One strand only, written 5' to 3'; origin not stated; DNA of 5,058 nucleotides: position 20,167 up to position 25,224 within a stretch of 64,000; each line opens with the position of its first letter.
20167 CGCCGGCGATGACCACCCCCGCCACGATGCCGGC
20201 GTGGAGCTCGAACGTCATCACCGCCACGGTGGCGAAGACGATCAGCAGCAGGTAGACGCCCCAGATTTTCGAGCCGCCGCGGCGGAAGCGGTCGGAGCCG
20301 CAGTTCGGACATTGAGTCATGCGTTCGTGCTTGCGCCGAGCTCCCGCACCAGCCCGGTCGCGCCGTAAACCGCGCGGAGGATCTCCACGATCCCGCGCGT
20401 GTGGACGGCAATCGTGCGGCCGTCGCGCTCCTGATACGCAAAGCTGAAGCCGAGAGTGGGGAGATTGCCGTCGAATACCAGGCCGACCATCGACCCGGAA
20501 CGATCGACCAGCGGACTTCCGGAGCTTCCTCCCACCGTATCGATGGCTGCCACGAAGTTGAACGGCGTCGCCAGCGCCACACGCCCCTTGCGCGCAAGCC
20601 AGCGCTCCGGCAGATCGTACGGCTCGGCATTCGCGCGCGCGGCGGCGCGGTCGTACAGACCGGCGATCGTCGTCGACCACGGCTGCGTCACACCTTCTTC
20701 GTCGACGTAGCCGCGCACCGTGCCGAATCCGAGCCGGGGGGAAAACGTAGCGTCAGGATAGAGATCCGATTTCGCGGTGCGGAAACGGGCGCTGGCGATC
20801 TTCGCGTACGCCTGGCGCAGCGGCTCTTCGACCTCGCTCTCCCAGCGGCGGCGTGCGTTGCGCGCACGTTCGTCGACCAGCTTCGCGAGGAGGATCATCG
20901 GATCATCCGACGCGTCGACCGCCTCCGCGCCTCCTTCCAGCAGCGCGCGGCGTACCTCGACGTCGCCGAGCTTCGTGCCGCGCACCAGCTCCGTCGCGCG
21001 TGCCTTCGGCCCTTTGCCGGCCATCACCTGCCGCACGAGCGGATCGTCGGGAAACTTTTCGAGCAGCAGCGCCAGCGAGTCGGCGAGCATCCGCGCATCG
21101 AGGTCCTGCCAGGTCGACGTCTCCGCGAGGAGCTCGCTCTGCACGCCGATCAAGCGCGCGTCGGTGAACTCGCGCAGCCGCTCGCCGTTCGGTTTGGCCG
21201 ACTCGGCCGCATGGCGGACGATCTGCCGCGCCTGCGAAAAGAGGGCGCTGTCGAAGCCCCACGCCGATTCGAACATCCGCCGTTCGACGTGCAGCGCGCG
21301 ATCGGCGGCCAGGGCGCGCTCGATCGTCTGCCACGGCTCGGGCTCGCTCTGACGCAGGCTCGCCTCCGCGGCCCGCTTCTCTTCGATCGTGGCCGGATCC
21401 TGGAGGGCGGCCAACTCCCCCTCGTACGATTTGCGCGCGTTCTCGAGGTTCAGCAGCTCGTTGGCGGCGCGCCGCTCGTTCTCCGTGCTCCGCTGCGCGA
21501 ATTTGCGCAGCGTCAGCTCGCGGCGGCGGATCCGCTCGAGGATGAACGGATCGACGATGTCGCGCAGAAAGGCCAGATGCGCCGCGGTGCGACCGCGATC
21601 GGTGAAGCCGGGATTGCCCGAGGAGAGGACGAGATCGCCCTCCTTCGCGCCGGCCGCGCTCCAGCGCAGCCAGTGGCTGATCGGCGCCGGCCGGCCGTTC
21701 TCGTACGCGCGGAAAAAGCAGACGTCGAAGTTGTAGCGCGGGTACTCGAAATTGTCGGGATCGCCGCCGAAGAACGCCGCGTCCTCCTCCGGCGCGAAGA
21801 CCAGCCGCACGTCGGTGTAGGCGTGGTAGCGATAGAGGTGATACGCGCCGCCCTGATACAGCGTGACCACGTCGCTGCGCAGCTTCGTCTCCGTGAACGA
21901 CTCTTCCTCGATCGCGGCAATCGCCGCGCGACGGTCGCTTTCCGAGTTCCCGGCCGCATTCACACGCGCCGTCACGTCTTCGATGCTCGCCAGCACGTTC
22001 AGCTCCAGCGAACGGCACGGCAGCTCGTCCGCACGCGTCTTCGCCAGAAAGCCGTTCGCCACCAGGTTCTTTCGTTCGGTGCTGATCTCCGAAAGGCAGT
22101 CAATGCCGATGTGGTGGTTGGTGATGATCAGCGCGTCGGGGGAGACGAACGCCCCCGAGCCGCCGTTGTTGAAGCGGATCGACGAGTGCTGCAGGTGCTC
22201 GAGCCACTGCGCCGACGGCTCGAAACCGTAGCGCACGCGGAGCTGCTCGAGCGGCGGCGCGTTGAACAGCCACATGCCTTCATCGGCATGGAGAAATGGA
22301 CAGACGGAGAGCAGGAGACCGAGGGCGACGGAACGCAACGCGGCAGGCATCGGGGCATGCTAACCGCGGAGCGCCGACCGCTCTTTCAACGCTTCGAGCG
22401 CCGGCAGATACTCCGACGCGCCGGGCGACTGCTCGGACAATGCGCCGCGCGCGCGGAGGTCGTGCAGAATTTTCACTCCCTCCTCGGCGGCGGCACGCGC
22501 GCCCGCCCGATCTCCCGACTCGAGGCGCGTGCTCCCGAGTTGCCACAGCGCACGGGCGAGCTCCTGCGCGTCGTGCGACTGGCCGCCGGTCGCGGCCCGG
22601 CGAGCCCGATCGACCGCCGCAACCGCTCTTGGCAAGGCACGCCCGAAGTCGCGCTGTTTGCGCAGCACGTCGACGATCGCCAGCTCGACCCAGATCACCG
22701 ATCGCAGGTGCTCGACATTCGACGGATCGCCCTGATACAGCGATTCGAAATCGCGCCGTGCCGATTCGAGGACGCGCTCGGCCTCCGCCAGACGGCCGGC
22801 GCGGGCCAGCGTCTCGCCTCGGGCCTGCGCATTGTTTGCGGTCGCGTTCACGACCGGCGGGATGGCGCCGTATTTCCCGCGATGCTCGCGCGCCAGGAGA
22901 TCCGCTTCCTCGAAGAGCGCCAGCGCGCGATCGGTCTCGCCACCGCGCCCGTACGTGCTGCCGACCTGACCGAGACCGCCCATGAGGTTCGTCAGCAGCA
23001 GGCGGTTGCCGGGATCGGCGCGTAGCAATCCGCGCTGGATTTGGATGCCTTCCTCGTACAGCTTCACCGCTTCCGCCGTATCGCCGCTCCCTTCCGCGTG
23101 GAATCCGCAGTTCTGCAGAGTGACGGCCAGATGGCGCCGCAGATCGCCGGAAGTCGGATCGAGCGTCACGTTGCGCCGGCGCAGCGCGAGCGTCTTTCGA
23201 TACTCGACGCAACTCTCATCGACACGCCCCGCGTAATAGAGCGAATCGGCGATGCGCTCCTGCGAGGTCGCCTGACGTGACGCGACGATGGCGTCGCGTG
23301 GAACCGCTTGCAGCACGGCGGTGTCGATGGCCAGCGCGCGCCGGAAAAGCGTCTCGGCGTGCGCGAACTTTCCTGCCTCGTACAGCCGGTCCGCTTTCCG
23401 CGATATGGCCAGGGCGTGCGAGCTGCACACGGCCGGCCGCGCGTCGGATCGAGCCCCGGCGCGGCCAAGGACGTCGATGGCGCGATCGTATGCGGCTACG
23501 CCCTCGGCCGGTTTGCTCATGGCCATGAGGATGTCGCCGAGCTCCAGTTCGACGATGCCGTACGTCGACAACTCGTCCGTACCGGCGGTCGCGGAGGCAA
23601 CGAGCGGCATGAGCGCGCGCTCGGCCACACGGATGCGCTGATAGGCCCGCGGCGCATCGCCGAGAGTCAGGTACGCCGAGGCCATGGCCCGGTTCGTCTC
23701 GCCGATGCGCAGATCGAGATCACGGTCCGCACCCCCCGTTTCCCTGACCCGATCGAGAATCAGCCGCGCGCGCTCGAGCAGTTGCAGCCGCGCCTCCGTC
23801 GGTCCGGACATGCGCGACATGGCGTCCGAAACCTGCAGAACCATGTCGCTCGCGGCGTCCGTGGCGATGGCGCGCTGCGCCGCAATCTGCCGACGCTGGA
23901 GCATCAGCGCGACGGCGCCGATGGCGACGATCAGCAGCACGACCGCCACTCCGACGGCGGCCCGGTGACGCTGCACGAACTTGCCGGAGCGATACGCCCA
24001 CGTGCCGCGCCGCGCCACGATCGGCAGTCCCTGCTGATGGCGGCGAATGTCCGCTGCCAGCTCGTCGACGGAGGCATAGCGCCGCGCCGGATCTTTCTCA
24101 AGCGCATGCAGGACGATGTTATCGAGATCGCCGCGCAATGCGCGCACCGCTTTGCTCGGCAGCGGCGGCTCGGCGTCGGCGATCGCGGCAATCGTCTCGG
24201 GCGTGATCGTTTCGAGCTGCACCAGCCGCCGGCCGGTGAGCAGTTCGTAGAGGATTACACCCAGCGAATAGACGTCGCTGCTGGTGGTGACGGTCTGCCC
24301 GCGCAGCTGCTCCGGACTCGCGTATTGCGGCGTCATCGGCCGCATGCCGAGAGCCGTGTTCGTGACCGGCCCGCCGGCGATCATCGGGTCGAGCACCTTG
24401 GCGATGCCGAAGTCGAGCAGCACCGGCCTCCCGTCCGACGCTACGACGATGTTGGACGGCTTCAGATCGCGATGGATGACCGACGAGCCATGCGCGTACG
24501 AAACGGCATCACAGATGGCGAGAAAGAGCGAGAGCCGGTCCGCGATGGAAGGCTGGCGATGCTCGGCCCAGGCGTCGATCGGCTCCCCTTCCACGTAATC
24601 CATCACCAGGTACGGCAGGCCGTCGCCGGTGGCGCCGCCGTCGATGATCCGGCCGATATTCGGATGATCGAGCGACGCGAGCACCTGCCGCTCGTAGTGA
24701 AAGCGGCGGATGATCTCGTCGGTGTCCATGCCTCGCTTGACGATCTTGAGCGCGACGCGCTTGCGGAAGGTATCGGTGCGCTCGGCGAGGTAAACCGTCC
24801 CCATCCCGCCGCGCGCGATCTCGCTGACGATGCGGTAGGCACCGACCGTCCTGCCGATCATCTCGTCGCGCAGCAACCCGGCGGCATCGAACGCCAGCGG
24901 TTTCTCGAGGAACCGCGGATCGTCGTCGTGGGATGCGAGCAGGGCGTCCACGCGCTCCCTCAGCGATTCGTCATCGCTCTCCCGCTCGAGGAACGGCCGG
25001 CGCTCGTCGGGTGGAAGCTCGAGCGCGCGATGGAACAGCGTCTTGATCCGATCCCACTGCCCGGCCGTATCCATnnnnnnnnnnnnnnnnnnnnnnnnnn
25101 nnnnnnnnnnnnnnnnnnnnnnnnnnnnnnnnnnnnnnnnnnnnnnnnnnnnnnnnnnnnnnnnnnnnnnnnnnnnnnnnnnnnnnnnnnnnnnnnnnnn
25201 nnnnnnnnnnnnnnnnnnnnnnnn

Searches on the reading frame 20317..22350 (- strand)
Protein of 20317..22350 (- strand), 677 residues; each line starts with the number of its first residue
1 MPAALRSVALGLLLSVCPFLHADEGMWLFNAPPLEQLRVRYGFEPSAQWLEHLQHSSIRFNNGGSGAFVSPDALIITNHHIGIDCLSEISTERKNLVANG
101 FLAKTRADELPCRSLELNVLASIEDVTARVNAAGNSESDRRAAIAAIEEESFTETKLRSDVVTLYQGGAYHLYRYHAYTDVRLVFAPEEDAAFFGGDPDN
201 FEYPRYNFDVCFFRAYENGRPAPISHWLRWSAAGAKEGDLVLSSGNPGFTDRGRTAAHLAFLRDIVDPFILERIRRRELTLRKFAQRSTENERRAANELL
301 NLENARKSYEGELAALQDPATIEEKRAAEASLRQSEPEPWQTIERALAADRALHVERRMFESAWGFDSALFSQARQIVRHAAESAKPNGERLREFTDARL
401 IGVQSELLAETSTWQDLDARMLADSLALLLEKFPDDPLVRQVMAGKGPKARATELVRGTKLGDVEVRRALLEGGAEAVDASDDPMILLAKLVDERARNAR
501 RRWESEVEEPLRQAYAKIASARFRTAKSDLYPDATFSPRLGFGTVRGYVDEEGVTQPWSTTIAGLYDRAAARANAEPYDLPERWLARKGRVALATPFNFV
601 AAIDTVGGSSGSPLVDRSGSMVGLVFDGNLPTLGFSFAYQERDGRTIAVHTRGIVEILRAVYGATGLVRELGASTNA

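Call 62: search_protein_families(library=pfam, proteins=[window:20317-22350:-], max_evalue=1)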
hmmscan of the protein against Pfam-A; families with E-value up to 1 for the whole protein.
window:20317-22350:- (677 aa): 3 families
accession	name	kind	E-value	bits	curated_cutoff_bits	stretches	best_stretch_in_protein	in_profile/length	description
PF10459.15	Peptidase_S46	-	6.9e-182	607.2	22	1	22-672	1-697/698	Peptidase S46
PF13365.12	Trypsin_2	-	1.5e-07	32.7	27.6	1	600-624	120-144/144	Trypsin-like peptidase domain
PF00949.27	Peptidase_S7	-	0.13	12.6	20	1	602-632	90-120/131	Peptidase S7, Flavivirus NS3 serine protease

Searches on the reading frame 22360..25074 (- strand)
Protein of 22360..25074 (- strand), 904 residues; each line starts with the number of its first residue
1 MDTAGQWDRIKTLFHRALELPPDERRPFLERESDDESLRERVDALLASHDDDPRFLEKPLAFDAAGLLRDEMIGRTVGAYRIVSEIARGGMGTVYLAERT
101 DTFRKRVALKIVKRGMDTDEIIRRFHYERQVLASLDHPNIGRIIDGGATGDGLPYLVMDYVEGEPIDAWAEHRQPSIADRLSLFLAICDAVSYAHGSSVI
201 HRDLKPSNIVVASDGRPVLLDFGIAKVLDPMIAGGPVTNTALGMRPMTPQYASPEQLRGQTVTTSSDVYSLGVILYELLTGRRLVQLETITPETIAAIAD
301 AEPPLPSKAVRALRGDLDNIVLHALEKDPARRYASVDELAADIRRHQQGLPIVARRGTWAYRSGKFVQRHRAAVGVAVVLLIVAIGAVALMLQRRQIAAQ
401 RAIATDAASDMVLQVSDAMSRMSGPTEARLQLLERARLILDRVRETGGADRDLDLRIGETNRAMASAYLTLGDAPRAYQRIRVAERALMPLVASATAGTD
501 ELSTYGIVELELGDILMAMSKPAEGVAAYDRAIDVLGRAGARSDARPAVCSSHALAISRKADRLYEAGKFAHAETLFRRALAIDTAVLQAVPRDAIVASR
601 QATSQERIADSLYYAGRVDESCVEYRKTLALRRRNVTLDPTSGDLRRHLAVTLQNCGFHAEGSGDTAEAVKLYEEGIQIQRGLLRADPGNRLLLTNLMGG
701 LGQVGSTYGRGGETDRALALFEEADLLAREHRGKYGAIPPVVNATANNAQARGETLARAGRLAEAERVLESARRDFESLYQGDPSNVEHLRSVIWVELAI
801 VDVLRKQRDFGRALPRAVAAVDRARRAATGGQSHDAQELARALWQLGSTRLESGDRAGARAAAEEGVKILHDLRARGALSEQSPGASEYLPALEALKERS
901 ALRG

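Call 7: search_protein_families(library=pfam, proteins=[window:22360-25074:-], max_evalue=1)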
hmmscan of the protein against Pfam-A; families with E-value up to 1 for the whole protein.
window:22360-25074:- (904 aa): 18 families
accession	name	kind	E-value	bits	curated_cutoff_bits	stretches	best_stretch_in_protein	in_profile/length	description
PF00069.31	Pkinase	-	1.6e-39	136.3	31.7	1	80-334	1-253/263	Protein kinase domain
PF07714.23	PK_Tyr_Ser-Thr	-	2.6e-28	99.5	23.1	1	82-332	3-248/258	Protein tyrosine and serine/threonine kinase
PF13424.12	TPR_12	-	4.6e-14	52.8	30.1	4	601-681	2-76/77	Tetratricopeptide repeat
PF07719.23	TPR_2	-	2.5e-13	49.4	27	1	555-584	2-31/34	Tetratricopeptide repeat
PF01636.29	APH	-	9.2e-09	35.8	23.2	2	93-190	12-109/239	Phosphotransferase enzyme family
PF03109.22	ABC1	-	7.5e-07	29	22.9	1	155-229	144-218/244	ABC1 atypical kinase-like domain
PF13181.12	TPR_8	-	2.6e-06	27.6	25.7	0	703-730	6-33/34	Tetratricopeptide repeat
PF00515.34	TPR_1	-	2.8e-06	27.4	27.8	0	511-534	6-29/34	Tetratricopeptide repeat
PF13374.12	TPR_10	-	5.5e-06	26.7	27.5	1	557-583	5-31/42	Tetratricopeptide repeat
PF13428.12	TPR_14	-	2.6e-05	24.9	23.5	1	750-776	5-31/44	Tetratricopeptide repeat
PF13414.12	TPR_11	-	0.00068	19.7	26.8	0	610-637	2-29/42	TPR repeat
PF13176.12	TPR_7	-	0.0068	16.9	27.9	0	563-585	7-30/36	Tetratricopeptide repeat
PF13174.12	TPR_6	-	0.012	16.7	26.3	0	842-864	2-24/33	Tetratricopeptide repeat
PF17169.10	NRBF2_MIT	-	0.054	14.2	29.2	0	557-583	11-37/83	MIT domain of nuclear receptor-binding factor 2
PF12854.13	PPR_1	-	0.054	13.7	23.8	0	756-770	17-31/34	PPR repeat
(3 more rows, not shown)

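Call 17: find_related_loci(query=window:22360-25074:-, collection=genome_contigs, flank=6000)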
Query window:22360-25074:- (904 aa) in genome_contigs; peptide patterns used: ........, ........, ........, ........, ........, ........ (x = any residue, [..] = any of these).
565 stretches matched a pattern; 472 encode a relative of the query (tblastn E <= 1e-3); the best 80 are kept; 80 distinct loci.
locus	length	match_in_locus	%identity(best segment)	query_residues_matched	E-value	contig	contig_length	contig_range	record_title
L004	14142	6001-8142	38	3-690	2e-122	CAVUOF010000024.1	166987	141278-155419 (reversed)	MAG: uncultured Acidobacteriota bacterium isolate MFD03975.bin.2.194 genome assembly, contig: contig_67419, whole genome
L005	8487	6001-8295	35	3-709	4e-116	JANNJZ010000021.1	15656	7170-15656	MAG: Pyrinomonadaceae bacterium isolate SOY_4_C_metabat_258 SOY_4_C_k141_2999155, whole genome shotgun sequence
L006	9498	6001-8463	37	4-878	3e-116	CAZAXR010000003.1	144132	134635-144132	MAG TPA_asm: uncultured Steroidobacteraceae bacterium isolate binchicken_co279_97 genome assembly, contig: k141_1983030,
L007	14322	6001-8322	35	4-723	2e-109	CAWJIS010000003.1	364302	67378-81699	MAG: uncultured Gammaproteobacteria bacterium isolate MFD05377.bin.1.66 genome assembly, contig: contig_137201, whole ge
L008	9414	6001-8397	34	4-765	2e-108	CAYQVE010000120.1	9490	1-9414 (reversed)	MAG TPA_asm: uncultured Enterobacteriaceae bacterium isolate binchicken_co185_11 genome assembly, contig: NODE_12638_len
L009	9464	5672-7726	37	6-683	4e-101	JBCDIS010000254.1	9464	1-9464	MAG: Acidobacteriota bacterium isolate P01_H01_bin.185 k141_170846_length_9464_cov_17.0000, whole genome shotgun sequenc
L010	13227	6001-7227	46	1-404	7e-98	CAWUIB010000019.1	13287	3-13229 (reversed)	MAG: uncultured Chromatiales bacterium isolate SRR17458646_binner123_14_1705322957 genome assembly, contig: ERZ21854007.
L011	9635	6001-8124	35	7-724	4e-97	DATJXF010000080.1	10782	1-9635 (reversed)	MAG TPA_asm: Candidatus Acidiferrales bacterium isolate SMAG_U15119 k141_3884158, whole genome shotgun sequence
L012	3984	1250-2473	46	3-375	4e-97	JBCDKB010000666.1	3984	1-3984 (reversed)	MAG: Acidobacteriota bacterium isolate P01_H01_bin.49 k141_1327589_length_3984_cov_14.0000, whole genome shotgun sequenc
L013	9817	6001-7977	37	1-677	2e-97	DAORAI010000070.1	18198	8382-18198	MAG TPA_asm: Woeseiaceae bacterium isolate AMR_MDS_0962 NODE_543_length_18198_cov_4.836576, whole genome shotgun sequenc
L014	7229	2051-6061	40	4-490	2e-93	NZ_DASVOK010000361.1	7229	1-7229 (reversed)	MAG: Rudaea sp. isolate SMAG_U3151 k141_345620, whole genome shotgun sequence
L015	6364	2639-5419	32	7-894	8e-93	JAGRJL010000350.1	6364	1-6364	MAG: Lysobacterales bacterium isolate HKST-UBA245 2014-04-01_1_(paired)_contig_129861, whole genome shotgun sequence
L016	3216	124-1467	42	3-411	1e-91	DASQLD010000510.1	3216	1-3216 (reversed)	MAG TPA_asm: Bryobacteraceae bacterium isolate SMAG_U11929 k141_5322167, whole genome shotgun sequence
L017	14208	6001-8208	34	7-701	4e-87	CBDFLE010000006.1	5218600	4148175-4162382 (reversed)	MAG: Candidatus Multivoradales bacterium isolate 28b26adc-de60-4d61-9d00-aad20df54228 genome assembly, contig: contig_5,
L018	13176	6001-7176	51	6-392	4e-113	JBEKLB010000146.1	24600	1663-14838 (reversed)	MAG: Bryobacteraceae bacterium isolate SPRUCE 360 SPRUCE_360_146, whole genome shotgun sequence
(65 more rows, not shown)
